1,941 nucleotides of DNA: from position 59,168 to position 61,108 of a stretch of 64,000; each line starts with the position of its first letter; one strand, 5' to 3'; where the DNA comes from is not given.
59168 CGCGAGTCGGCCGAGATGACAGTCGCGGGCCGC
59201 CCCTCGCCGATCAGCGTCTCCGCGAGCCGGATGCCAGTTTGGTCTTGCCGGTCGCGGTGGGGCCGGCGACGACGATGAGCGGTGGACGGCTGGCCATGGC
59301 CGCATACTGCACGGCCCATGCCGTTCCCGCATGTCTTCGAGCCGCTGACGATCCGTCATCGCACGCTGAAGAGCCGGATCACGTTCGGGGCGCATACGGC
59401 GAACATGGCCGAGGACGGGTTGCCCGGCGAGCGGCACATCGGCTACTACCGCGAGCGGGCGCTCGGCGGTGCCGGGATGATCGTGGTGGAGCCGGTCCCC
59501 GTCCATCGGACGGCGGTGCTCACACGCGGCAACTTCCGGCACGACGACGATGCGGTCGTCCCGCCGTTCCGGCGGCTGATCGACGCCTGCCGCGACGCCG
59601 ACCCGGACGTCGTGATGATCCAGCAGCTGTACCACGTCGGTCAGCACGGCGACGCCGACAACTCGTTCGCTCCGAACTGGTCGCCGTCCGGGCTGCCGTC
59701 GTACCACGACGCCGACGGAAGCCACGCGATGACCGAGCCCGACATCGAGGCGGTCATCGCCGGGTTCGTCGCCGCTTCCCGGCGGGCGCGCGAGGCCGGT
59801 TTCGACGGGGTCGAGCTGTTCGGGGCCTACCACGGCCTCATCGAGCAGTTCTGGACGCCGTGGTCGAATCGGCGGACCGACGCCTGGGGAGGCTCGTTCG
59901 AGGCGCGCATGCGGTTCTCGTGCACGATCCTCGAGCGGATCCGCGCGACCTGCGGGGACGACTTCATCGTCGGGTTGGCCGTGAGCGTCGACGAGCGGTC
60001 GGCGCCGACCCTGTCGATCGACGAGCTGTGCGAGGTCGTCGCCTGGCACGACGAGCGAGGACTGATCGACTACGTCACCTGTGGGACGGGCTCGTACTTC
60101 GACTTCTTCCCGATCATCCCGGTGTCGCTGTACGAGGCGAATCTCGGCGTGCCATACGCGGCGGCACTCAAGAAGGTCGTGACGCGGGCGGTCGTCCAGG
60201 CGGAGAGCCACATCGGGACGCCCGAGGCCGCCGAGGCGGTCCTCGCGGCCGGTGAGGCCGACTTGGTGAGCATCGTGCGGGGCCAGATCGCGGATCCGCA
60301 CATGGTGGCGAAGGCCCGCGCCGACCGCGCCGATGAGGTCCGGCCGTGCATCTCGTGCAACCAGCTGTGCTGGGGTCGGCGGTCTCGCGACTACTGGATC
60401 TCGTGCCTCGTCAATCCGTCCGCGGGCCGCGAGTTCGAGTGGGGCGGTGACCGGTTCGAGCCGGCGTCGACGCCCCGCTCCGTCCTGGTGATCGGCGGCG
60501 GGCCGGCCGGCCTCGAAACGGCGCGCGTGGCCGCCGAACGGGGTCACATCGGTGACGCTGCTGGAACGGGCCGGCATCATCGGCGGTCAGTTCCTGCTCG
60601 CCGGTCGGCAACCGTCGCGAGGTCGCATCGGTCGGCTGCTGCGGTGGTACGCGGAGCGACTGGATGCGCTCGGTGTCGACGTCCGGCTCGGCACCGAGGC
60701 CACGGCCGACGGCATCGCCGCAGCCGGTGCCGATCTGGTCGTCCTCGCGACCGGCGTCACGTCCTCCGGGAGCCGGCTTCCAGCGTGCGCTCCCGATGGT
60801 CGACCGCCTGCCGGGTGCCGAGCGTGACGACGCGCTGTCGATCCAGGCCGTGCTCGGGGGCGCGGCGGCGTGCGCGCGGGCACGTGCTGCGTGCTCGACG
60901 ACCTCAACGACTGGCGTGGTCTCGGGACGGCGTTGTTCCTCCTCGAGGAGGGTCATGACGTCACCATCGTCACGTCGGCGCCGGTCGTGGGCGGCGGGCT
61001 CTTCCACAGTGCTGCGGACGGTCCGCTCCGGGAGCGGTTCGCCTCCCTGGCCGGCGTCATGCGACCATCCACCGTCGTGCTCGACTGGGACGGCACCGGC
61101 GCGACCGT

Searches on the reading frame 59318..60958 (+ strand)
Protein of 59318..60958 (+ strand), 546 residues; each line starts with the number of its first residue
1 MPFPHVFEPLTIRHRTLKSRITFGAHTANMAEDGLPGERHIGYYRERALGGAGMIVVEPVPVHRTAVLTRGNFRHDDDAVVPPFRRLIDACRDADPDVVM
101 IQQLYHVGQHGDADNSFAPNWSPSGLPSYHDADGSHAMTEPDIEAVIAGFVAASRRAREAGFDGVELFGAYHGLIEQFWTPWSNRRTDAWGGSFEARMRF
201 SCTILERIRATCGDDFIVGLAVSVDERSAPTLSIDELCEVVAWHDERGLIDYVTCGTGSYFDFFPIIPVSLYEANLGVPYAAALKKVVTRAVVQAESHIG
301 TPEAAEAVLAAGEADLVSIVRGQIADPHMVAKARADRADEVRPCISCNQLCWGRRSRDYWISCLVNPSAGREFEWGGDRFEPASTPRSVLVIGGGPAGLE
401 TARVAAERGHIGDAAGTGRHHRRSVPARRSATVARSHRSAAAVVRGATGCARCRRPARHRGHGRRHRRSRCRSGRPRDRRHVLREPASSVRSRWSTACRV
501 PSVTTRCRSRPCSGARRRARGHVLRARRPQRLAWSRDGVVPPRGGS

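Call 73: search_protein_families(library=pfam, proteins=[window:59318-60958:+])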
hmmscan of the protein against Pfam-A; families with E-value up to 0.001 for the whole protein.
window:59318-60958:+ (546 aa): 1 family
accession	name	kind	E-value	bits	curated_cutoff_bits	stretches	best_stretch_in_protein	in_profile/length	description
PF00724.26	Oxidored_FMN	-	4.2e-51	174.7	27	1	6-340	2-342/342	NADH:flavin oxidoreductase / NADH oxidase family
